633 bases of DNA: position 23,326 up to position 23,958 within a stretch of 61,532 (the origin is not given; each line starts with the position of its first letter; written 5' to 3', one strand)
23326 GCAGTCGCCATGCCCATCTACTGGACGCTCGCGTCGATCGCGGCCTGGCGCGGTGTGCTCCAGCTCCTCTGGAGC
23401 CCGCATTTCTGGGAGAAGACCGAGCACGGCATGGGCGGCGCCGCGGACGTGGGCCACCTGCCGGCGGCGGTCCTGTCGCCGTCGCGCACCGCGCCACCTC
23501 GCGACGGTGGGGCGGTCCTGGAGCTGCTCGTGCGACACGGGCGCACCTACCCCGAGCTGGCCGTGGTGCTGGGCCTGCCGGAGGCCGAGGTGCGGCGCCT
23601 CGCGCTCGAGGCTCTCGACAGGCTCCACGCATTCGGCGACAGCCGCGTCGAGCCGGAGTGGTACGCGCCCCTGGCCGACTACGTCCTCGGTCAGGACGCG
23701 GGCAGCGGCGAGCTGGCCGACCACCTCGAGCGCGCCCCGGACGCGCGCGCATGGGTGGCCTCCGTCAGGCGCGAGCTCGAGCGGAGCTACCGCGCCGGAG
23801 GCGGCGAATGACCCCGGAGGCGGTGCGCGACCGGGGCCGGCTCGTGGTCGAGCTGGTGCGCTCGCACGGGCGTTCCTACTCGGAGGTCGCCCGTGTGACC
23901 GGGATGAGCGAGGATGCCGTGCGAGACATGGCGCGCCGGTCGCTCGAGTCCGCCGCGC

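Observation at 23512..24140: Paralogous sigma-70 region-4-like HTH plus anti-sigma-like module on both sides of the junction between two coupled glycosyltransferases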

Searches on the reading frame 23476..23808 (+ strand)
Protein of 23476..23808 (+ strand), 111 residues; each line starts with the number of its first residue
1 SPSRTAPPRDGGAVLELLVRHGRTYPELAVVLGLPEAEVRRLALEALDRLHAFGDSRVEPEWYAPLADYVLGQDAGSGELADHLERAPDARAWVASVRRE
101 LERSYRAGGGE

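Call 4: search_protein_families(library=pfam, proteins=[window:23476-23808:+], max_evalue=10)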
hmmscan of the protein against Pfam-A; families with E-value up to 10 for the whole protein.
seq(111 aa): 3 families
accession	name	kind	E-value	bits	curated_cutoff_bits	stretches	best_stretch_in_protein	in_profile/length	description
PF04545.22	Sigma70_r4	-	0.00077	19.4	24.1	1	14-50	12-48/50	Sigma-70, region 4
PF08281.18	Sigma70_r4_2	-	0.0023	18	25.7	1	13-50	17-54/54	Sigma-70, region 4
PF09339.16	HTH_IclR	-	0.057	13.7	22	1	13-43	7-39/52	IclR helix-turn-helix domain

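Call 16: search_solved_structures(query=A1, max_evalue=10, show_alignments=3)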
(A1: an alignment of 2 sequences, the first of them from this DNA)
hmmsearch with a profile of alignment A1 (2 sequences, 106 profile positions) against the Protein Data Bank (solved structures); distinct sequences matched with E-value up to 10: 16.
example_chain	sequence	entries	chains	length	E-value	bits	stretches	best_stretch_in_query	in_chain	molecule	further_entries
8vd6_A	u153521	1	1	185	2.1e-11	47.2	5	9-37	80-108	CAP REPEAT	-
4cxf_A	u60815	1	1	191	0.0022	21.4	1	7-54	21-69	RNA POLYMERASE SIGMA FACTOR CNRH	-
1i1g_A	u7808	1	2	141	0.068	16.6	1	4-41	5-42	TRANSCRIPTIONAL REGULATOR LRPA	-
5xe7_A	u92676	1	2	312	0.18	15.2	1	18-46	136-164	ECF RNA polymerase sigma factor SigJ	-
1fse_A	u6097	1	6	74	0.26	14.8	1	4-55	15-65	GERE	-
6pfv_A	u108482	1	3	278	0.5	13.8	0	4-44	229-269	RNA polymerase sigma factor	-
6pfj_A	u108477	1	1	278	0.53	13.7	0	4-44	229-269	RNA polymerase sigma factor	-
6jc0_C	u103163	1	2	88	0.57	13.6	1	5-38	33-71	Putative molybdenum cofactor biosynthesis protein D2 (MoaD2) / thiamine S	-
7fby_A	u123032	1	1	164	0.66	13.4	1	6-37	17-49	Transcriptional regulatory protein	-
9w4v_A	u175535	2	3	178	0.79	13.2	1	6-37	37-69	Uncharacterized HTH-type transcriptional regulator PH0140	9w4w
7jm3_C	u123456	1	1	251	0.81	13.1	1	63-95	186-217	Matrix protein 1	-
6z5j_E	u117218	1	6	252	0.82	13.1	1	63-95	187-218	Matrix protein 1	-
6z5l_A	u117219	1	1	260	0.93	13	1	63-95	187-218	Matrix protein 1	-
3oep_A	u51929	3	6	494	1.2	12.6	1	6-48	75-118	Putative uncharacterized protein TTHA0988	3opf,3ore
1dii_C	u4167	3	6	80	1.6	12.2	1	26-66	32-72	P-CRESOL METHYLHYDROXYLASE | 4-cresol dehydrogenase [hydroxylating] cytochrome c subunit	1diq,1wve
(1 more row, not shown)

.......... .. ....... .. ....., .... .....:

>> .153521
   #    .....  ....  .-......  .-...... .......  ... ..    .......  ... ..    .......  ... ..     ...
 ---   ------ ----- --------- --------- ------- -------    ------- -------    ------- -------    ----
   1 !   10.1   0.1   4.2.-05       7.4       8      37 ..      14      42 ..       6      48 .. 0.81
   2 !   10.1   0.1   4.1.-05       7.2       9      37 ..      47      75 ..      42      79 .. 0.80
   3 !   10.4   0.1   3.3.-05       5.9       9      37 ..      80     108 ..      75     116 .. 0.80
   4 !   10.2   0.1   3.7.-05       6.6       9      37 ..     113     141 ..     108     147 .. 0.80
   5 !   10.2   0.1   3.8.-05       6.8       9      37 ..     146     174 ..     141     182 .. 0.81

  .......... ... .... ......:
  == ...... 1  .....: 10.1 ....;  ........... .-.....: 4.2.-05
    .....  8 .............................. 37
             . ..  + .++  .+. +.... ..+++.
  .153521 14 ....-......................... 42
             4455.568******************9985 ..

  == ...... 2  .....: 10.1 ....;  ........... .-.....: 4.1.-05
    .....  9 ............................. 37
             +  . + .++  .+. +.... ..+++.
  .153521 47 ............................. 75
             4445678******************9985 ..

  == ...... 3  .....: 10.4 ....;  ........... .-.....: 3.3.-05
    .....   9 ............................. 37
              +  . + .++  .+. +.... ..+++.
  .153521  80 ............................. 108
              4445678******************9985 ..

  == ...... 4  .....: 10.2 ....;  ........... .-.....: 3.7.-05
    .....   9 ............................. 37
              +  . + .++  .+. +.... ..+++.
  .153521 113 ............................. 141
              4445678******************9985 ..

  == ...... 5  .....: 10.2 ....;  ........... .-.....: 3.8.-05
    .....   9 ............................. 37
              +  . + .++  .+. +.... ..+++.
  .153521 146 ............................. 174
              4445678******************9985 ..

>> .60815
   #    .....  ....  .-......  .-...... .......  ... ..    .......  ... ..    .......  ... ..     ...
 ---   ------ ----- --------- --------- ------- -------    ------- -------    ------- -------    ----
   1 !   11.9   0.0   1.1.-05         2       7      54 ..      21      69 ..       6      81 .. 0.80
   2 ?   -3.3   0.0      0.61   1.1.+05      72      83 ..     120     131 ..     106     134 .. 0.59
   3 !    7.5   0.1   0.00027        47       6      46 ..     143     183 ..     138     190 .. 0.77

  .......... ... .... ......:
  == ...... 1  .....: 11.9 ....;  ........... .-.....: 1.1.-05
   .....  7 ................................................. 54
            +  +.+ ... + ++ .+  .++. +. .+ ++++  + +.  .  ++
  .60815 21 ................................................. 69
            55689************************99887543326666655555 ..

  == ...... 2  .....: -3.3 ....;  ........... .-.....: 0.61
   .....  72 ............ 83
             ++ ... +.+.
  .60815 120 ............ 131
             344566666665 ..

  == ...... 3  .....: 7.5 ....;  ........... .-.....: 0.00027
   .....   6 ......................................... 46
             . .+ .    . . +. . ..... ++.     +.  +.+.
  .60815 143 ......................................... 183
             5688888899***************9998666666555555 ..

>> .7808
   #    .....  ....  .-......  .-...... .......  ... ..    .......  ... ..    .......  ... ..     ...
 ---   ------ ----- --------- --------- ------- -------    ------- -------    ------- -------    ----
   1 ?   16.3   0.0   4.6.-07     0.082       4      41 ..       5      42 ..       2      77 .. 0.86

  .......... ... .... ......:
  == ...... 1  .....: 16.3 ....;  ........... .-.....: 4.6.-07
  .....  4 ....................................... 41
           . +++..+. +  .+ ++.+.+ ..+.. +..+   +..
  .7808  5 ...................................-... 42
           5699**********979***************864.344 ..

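Call 21: search_protein_representatives(alignment_id=A1)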
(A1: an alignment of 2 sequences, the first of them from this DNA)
Query: 2 sequences, 106 profile positions. Proteins with E-value up to 0.001 (for the whole library): 710; up to 1e-10: 154; up to 1e-30: 1. The best 150 are listed.
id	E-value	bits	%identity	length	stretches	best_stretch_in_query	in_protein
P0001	4.2e-50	184.5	-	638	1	1-101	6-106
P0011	4.0e-21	91.4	-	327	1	6-93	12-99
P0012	9.1e-21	90.2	-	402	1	5-93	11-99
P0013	2.1e-20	89.0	-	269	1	5-93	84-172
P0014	2.4e-20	88.8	-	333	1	6-95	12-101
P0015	2.6e-20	88.7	-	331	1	6-94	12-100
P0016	4.8e-20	87.9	-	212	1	6-95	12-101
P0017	6.1e-20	87.6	-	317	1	6-94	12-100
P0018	1.2e-19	86.6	-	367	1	6-98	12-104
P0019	1.3e-19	86.5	-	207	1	5-95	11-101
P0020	1.6e-19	86.2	-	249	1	5-94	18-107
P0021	2.0e-19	85.9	-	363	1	6-93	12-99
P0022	2.5e-19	85.6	-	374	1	6-93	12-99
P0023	2.6e-19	85.5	-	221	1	6-95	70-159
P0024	2.8e-19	85.4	-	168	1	3-95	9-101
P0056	4.6e-17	78.3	-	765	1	6-90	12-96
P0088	2.5e-14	69.5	-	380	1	5-99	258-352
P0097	1.7e-13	66.9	-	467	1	3-92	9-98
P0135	1.3e-11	60.8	-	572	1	6-94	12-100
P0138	1.6e-11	60.5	-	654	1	5-93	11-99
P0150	3.2e-11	59.5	-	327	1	5-95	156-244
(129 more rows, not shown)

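Call 28: search_protein_families(library=pfam, proteins=[P0012, P0014, P0018, P0021, P0056, P0088, P0138, P0135, P0097, P0150], max_evalue=0.1)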
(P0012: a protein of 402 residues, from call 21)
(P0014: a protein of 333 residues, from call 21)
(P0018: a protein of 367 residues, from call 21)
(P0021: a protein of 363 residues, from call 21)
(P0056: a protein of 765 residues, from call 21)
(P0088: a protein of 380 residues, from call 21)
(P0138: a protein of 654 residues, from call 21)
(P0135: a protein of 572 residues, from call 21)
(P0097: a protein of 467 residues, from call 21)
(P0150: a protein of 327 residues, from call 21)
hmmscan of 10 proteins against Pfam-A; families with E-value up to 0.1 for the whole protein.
P0012 (402 aa): 7 families
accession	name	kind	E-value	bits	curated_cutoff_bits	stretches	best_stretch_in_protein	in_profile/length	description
PF08281.18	Sigma70_r4_2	-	2.6e-10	40.2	25.7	1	2-48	6-52/54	Sigma-70, region 4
PF10099.14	RskA_C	-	1.1e-09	39.1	29.4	1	201-338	4-134/135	Anti-sigma-K factor rskA, C-terminal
PF04545.22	Sigma70_r4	-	6.4e-08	32.4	24.1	1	4-50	2-48/50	Sigma-70, region 4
PF13384.12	HTH_23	-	0.0022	18.2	24.6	1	10-36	6-31/50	Homeodomain-like domain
PF13936.12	HTH_38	-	0.027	14.6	27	1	10-33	9-31/44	Helix-turn-helix domain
PF12840.13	HTH_20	-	0.053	13.9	27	0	9-42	4-38/51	Helix-turn-helix domain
PF13518.12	HTH_28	-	0.072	13.6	25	0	11-37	2-27/52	Helix-turn-helix domain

P0014 (333 aa): 4 families
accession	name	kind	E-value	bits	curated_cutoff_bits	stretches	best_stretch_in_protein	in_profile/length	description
PF04545.22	Sigma70_r4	-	1.3e-09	37.8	24.1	1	5-50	3-48/50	Sigma-70, region 4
PF10099.14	RskA_C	-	4.9e-09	37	29.4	1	162-302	5-133/135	Anti-sigma-K factor rskA, C-terminal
PF08281.18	Sigma70_r4_2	-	1.1e-06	28.6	25.7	1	4-47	8-51/54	Sigma-70, region 4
PF11949.14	DUF3466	-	0.034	13.1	25.1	1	187-244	306-362/609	Protein of unknown function (DUF3466)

P0018 (367 aa): 4 families
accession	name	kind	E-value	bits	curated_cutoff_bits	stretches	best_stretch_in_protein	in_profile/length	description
PF10099.14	RskA_C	-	1e-11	45.7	29.4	1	187-318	7-125/135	Anti-sigma-K factor rskA, C-terminal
PF04545.22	Sigma70_r4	-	2.8e-06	27.2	24.1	1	5-50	3-48/50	Sigma-70, region 4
PF08281.18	Sigma70_r4_2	-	0.0046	17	25.7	1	4-48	8-52/54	Sigma-70, region 4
PF09534.15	Trp_oprn_chp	-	0.013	15.8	29.6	1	176-223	67-114/180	Tryptophan-associated transmembrane protein (Trp_oprn_chp)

P0021 (363 aa): 3 families
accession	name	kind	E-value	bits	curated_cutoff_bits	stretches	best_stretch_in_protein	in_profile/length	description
PF10099.14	RskA_C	-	1.3e-08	35.6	29.4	1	186-326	5-130/135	Anti-sigma-K factor rskA, C-terminal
PF04545.22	Sigma70_r4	-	1.1e-07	31.7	24.1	1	5-49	3-47/50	Sigma-70, region 4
PF08281.18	Sigma70_r4_2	-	4.4e-05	23.5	25.7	1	4-46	8-50/54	Sigma-70, region 4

P0056 (765 aa): 0 families

P0088 (380 aa): 4 families
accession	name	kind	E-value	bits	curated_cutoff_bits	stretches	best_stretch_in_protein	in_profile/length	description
PF14102.11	Caps_synth_CapC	-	1.8e-28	99.8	27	1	15-132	1-119/119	Capsule biosynthesis CapC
PF04545.22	Sigma70_r4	-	0.0016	18.4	24.1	1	250-292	1-43/50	Sigma-70, region 4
PF08281.18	Sigma70_r4_2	-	0.017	15.2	25.7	1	248-287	5-44/54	Sigma-70, region 4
PF05331.17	DUF742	-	0.047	14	27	0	251-287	38-73/114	Protein of unknown function (DUF742)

P0138 (654 aa): 12 families
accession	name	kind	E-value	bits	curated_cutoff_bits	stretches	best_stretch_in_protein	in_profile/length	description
PF13424.12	TPR_12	-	1.1e-22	80.5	30.1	3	419-491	2-76/77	Tetratricopeptide repeat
PF13374.12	TPR_10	-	9e-09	35.5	27.5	2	419-453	1-35/42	Tetratricopeptide repeat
PF14559.12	TPR_19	-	6.2e-08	33.3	25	1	514-568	5-56/68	Tetratricopeptide repeat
PF07719.23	TPR_2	-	1.4e-06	28.4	27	0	420-445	1-26/34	Tetratricopeptide repeat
PF13176.12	TPR_7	-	2.1e-05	24.7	27.9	0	422-449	1-30/36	Tetratricopeptide repeat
PF08281.18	Sigma70_r4_2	-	0.00039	20.5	25.7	1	5-47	9-51/54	Sigma-70, region 4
PF04545.22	Sigma70_r4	-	0.00078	19.4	24.1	1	6-50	4-48/50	Sigma-70, region 4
PF13181.12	TPR_8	-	0.02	15.5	25.7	0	421-445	2-26/34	Tetratricopeptide repeat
PF13384.12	HTH_23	-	0.024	14.9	24.6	0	11-40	6-35/50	Homeodomain-like domain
PF12862.13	ANAPC5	-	0.039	14.5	23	0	496-535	34-73/91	Anaphase-promoting complex subunit 5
PF00515.34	TPR_1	-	0.044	14.1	27.8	0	420-445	1-26/34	Tetratricopeptide repeat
PF13518.12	HTH_28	-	0.061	13.9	25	0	13-41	4-31/52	Helix-turn-helix domain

P0135 (572 aa): 1 family
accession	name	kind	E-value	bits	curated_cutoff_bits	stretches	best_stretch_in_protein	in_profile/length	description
PF04545.22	Sigma70_r4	-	0.00057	19.8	24.1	1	4-50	2-48/50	Sigma-70, region 4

P0097 (467 aa): 4 families
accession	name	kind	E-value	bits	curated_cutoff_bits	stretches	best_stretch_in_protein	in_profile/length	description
PF04545.22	Sigma70_r4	-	2.9e-09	36.7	24.1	1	4-50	2-48/50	Sigma-70, region 4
PF10099.14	RskA_C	-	3.4e-08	34.3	29.4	1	247-381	6-130/135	Anti-sigma-K factor rskA, C-terminal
PF08281.18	Sigma70_r4_2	-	8.2e-06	25.8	25.7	1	2-49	6-53/54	Sigma-70, region 4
PF13936.12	HTH_38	-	0.057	13.6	27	0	6-33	4-31/44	Helix-turn-helix domain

P0150 (327 aa): 6 families
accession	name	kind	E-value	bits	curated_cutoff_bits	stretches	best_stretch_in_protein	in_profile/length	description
PF08281.18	Sigma70_r4_2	-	7.3e-10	38.8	25.7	1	149-195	8-54/54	Sigma-70, region 4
PF04545.22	Sigma70_r4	-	1.2e-07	31.5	24.1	1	149-195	2-48/50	Sigma-70, region 4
PF13518.12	HTH_28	-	0.0008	19.9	25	1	158-186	4-31/52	Helix-turn-helix domain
PF13384.12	HTH_23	-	0.0082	16.4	24.6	1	156-185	6-35/50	Homeodomain-like domain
PF17782.7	DprA_WH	-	0.025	15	22.9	1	146-186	4-44/61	DprA winged helix domain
PF07638.17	Sigma70_ECF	-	0.084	13.2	21.1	1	136-186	120-170/185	ECF sigma factor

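Call 45: search_protein_families(library=pfam, alignment_id=A3, max_evalue=0.01)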
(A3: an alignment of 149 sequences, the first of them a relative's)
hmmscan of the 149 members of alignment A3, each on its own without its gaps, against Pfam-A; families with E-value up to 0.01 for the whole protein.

A. member 1, P0011 (327 aa): 4 families
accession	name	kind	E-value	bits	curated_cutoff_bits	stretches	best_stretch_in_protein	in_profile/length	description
PF04545.22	Sigma70_r4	-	7.4e-09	35.4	24.1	1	5-50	3-48/50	Sigma-70, region 4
PF10099.14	RskA_C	-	2.1e-07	31.7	29.4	1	156-244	5-94/135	Anti-sigma-K factor rskA, C-terminal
PF08281.18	Sigma70_r4_2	-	5.4e-07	29.6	25.7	1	4-50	8-54/54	Sigma-70, region 4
PF13936.12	HTH_38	-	0.0014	18.8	27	1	6-33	4-31/44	Helix-turn-helix domain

B. families by the number of members that match (of 149 scanned): 35 families (the first 25 are shown)
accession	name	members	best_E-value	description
PF04545.22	Sigma70_r4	134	3e-11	Sigma-70, region 4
PF08281.18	Sigma70_r4_2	123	1.4e-11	Sigma-70, region 4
PF10099.14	RskA_C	51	9.4e-15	Anti-sigma-K factor rskA, C-terminal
PF13518.12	HTH_28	22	0.00021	Helix-turn-helix domain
PF13384.12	HTH_23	19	1.1e-05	Homeodomain-like domain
PF13404.12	HTH_AsnC-type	7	0.00056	AsnC-type helix-turn-helix domain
PF21827.1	New_glue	5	0.00024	New glue protein family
PF13936.12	HTH_38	4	0.0014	Helix-turn-helix domain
PF14102.11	Caps_synth_CapC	1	1.8e-28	Capsule biosynthesis CapC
PF13424.12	TPR_12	1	1.1e-22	Tetratricopeptide repeat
PF13374.12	TPR_10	1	9e-09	Tetratricopeptide repeat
PF02518.31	HATPase_c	1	5.7e-08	Histidine kinase-, DNA gyrase B-, and HSP90-like ATPase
PF14559.12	TPR_19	1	6.2e-08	Tetratricopeptide repeat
PF13581.12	HATPase_c_2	1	2.6e-07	Histidine kinase-like ATPase domain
PF07719.23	TPR_2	1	1.4e-06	Tetratricopeptide repeat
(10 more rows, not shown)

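Call 47: find_encoding_contigs(protein=P0056, flank=8000, max_places=3)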
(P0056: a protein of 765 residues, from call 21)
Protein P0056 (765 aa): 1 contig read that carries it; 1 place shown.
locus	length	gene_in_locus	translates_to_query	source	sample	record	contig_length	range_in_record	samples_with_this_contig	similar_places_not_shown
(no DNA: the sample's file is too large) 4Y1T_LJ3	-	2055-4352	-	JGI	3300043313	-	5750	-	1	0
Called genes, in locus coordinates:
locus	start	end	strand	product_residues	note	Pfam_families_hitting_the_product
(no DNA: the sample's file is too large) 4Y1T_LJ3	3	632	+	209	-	?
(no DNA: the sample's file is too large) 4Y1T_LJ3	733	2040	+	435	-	-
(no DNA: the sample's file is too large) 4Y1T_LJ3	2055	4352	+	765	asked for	-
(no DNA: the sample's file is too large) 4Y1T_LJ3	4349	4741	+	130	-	-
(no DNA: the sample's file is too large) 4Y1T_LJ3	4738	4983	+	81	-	-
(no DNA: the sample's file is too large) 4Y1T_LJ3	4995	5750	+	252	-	?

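Call 48: find_encoding_contigs(protein=P0088, flank=8000, max_places=3)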
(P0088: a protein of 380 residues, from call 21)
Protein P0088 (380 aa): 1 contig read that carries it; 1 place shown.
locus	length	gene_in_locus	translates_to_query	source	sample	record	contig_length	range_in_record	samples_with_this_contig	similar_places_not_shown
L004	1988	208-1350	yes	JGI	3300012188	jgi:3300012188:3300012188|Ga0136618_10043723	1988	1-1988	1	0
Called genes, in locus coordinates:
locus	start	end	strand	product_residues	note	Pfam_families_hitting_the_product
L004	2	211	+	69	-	?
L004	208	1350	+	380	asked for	PF14102:Caps_synth_CapC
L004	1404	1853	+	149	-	-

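Call 54: search_protein_families(library=pfam, proteins=[L004:1404-1853:+], max_evalue=0.01)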
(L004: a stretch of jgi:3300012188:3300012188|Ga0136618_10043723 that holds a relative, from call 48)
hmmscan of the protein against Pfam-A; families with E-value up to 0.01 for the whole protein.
L004:1404-1853:+ (149 aa): 0 families

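Call 72: find_related_loci(query=P0056, collection=metagenome_contigs, flank=6000)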
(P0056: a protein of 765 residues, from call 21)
Query P0056 (765 aa) in metagenome_contigs; peptide patterns used: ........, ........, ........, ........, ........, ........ (x = any residue, [..] = any of these).
389 stretches matched a pattern; 252 encode a relative of the query (tblastn E <= 1e-3); the best 80 are kept; 80 distinct loci.
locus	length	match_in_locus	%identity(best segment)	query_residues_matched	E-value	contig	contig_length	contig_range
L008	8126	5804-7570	44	168-765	1e-151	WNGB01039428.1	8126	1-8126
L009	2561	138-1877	43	173-756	6e-156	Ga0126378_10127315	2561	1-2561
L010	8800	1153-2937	41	160-757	5e-146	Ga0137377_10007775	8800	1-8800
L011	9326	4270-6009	41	173-756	2e-145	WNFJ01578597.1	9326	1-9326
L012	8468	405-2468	36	88-757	2e-145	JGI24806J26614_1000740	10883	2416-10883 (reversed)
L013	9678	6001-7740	41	173-756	2e-145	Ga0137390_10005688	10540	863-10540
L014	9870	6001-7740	41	173-756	2e-145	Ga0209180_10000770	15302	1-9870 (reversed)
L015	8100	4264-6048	42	163-763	2e-145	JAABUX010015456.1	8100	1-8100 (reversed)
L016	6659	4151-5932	41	160-756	1e-145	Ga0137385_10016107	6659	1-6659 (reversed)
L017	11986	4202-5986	40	160-757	1e-144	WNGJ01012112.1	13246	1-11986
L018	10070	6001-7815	41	154-763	3e-144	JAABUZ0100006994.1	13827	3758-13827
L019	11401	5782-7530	42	170-756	2e-144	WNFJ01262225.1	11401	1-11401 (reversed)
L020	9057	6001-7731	41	173-756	5e-144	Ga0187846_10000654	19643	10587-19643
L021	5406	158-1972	41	154-763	3e-145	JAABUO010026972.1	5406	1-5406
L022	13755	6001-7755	40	170-756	4e-142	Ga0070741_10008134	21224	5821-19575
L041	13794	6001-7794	38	157-756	4e-133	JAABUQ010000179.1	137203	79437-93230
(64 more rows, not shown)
